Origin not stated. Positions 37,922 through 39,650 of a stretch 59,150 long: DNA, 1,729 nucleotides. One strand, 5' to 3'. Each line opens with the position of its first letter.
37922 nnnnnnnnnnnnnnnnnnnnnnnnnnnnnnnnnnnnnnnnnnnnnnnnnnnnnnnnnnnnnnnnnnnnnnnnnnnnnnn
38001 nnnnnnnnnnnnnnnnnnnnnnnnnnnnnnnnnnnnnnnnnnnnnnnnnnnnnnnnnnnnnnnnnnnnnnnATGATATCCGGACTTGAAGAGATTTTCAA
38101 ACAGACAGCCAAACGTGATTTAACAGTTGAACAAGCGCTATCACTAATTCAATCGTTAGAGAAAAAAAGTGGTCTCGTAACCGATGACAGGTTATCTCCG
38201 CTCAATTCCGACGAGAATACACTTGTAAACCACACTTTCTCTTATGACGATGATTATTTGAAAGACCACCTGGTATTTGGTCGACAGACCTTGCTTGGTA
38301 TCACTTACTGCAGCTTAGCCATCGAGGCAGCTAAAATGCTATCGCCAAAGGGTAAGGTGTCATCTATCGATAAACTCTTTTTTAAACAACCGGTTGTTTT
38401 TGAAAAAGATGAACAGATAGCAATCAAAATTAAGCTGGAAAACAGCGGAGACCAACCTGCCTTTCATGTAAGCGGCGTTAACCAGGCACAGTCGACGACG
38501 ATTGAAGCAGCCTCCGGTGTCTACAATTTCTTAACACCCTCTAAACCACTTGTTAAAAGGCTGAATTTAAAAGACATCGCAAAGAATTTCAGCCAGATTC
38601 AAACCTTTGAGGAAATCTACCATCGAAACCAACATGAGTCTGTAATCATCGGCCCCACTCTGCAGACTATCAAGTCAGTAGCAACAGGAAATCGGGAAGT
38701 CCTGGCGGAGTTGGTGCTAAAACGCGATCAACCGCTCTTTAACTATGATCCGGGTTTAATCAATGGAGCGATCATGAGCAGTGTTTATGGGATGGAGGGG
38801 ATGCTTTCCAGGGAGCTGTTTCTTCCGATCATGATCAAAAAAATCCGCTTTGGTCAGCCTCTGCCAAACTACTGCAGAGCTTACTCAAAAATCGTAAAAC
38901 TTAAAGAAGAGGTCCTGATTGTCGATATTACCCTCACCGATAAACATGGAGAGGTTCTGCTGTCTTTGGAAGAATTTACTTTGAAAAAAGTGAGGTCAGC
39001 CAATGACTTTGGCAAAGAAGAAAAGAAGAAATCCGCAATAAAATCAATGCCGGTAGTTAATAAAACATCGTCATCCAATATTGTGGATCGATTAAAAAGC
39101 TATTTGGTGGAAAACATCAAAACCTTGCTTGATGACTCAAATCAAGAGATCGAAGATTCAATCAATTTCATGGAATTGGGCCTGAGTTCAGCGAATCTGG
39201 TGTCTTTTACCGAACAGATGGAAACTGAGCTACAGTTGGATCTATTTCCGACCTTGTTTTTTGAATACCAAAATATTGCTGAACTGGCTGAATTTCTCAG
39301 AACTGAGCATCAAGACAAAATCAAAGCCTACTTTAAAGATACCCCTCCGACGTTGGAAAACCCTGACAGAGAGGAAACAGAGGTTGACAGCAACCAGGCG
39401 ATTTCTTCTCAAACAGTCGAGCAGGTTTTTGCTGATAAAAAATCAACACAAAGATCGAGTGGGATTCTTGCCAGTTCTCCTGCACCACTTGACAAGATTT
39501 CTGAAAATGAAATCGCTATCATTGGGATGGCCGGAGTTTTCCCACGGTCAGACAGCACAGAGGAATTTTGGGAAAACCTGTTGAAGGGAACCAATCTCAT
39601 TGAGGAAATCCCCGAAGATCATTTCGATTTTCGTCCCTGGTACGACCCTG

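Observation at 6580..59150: Very large orphan trans-AT PKS / NRPS assembly line (at least 11 modules, incomplete in the window)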

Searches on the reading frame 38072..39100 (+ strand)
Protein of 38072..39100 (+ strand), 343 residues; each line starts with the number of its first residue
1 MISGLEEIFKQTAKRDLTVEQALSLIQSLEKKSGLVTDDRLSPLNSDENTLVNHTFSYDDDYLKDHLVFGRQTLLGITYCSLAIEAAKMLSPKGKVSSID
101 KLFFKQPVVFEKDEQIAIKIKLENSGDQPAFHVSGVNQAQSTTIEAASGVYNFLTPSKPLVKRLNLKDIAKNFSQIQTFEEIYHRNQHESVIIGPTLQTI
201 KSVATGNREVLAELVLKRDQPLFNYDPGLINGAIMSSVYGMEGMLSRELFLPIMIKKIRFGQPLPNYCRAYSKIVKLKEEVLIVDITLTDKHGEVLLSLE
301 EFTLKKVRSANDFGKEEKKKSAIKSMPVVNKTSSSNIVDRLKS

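Call 30: search_protein_families(library=pfam, max_evalue=1, proteins=[window:38072-39100:+])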
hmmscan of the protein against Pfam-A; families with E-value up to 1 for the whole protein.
window:38072-39100:+ (343 aa): 3 families
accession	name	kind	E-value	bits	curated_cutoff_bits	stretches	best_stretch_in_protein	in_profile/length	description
PF14765.12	PS-DH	-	7.4e-13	48.8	23.7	1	166-310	6-162/166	Polyketide synthase dehydratase N-terminal domain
PF21089.3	PKS_DH_N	-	3e-10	40.4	27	1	46-131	12-98/103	Polyketide synthase dehydratase domain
PF09953.15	DUF2187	-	0.17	12.3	24.7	0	273-300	21-48/60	Uncharacterized protein conserved in bacteria (DUF2187)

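Call 46: search_solved_structures(query=window:38162-39031:+, max_evalue=1, show_alignments=3)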
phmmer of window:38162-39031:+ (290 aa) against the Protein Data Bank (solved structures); distinct sequences matched with E-value up to 1: 27.
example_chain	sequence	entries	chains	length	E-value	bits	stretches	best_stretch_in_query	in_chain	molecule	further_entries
4u3v_A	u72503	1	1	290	4.2e-14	55.9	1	18-281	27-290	Polyketide synthase PksR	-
8qk4_A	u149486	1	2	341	6.7e-11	45.4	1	23-275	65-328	Polyketide synthase PksJ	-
3kg6_A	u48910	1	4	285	1.7e-09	40.8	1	24-275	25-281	CurF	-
5hqw_A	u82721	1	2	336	9e-09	38.5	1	23-279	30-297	Putative polyketide synthase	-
5kku_A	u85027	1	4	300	1.2e-07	34.8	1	26-282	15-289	Polyketide synthase type I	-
7zmf_A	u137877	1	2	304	1.1e-06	31.7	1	25-279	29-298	Putative polyketide synthase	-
5tz7_A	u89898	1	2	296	2.4e-06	30.5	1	28-272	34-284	CurK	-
3kg8_A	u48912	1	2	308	1e-05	28.4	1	25-273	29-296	CurJ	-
3kg9_A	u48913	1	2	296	1.2e-05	28.3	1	28-272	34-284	CurK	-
5hst_A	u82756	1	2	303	2.5e-05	27.2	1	25-282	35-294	Polyketide synthase type I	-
7zma_A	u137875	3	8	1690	3.2e-05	26.8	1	25-280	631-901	Putative polyketide synthase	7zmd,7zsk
5e1v_B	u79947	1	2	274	3.3e-05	26.8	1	25-276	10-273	Polyketide synthase PksL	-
5j6o_A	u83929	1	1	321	6.1e-05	25.9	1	23-274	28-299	Putative polyketide synthase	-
5tz6_A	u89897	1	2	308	0.00018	24.3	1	26-273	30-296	CurJ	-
5tz5_A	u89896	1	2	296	0.00019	24.3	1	29-272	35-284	CurK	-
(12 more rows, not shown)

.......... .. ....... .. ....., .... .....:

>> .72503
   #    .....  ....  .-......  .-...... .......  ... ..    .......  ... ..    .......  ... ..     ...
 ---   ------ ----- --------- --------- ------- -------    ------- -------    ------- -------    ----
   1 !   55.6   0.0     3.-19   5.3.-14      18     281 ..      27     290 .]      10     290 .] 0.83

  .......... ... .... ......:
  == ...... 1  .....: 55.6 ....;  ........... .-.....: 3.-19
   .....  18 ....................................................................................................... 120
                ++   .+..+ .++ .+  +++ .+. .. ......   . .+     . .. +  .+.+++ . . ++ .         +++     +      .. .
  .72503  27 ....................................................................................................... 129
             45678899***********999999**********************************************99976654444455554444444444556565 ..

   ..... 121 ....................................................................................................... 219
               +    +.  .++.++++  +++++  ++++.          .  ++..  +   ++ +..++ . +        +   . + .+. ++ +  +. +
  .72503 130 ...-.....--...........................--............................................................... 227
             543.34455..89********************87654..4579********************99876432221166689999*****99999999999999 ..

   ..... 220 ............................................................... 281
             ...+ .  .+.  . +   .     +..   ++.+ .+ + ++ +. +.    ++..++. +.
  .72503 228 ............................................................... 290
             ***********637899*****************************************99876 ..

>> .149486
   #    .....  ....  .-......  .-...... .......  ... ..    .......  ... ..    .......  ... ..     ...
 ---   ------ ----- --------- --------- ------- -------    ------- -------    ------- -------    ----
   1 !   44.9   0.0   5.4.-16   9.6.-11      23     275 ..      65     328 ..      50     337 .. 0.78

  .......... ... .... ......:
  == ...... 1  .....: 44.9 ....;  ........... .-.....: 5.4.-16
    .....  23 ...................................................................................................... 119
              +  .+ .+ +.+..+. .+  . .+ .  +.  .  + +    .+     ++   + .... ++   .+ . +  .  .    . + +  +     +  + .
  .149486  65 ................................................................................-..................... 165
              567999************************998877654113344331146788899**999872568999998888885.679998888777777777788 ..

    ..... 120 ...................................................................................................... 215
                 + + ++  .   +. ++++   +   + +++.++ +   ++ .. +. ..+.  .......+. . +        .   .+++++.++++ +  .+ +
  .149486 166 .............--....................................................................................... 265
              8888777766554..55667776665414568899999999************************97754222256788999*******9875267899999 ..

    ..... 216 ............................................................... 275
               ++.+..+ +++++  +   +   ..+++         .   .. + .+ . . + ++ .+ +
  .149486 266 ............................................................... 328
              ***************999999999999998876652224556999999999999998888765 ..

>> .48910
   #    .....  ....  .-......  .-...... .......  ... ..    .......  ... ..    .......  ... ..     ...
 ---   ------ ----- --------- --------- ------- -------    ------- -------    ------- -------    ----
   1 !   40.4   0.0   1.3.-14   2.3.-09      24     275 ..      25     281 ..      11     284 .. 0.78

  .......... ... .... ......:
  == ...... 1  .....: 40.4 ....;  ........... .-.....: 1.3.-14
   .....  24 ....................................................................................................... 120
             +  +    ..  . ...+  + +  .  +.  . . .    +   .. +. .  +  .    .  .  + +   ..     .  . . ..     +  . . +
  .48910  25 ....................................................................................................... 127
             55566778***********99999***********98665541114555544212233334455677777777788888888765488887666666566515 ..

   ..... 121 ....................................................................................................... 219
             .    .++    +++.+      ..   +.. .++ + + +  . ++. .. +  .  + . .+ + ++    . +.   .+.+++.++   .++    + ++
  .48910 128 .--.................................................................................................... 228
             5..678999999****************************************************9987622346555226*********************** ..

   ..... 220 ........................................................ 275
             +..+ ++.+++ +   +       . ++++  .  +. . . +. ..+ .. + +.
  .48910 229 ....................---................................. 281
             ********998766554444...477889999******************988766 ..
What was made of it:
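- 33465..39301 (+): Split module KS5-DH2 // EI-ACP5 with no KR, interrupted at gene level by the decarboxylase gene. Its best PDB match is 4u3v, PksR enoyl isomerase, E 4e-14 (call 46).
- Closest known: Bacillaene synthase. Same: A protein break inside a module, with DH at the end of one protein and an enoyl isomerase plus ACP at the start of the next (4u3v PksR, call 46).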

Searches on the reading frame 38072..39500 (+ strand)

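Call 19: search_protein_families(library=ncbifam, proteins=[window:38072-39500:+], max_evalue=0.001)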
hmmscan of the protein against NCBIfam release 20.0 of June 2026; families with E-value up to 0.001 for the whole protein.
window:38072-39500:+ (476 aa): 3 families
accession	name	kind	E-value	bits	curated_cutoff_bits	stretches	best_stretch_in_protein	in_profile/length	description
NF041183.1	Pks2_ls1_myc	equivalog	6.2e-12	43.2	2400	1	62-306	924-1170/2086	sulfolipid-1 biosynthesis phthioceranic/hydroxyphthioceranic acid synthase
NF045894.1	PKS_plus_SDR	equivalog_domain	1.6e-06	26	1740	1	310-412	1408-1512/1515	type I polyketide synthase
NF040607.1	mycolic_Pks13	equivalog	7.9e-06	23.6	2100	1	338-418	3-83/1680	polyketide synthase Pks13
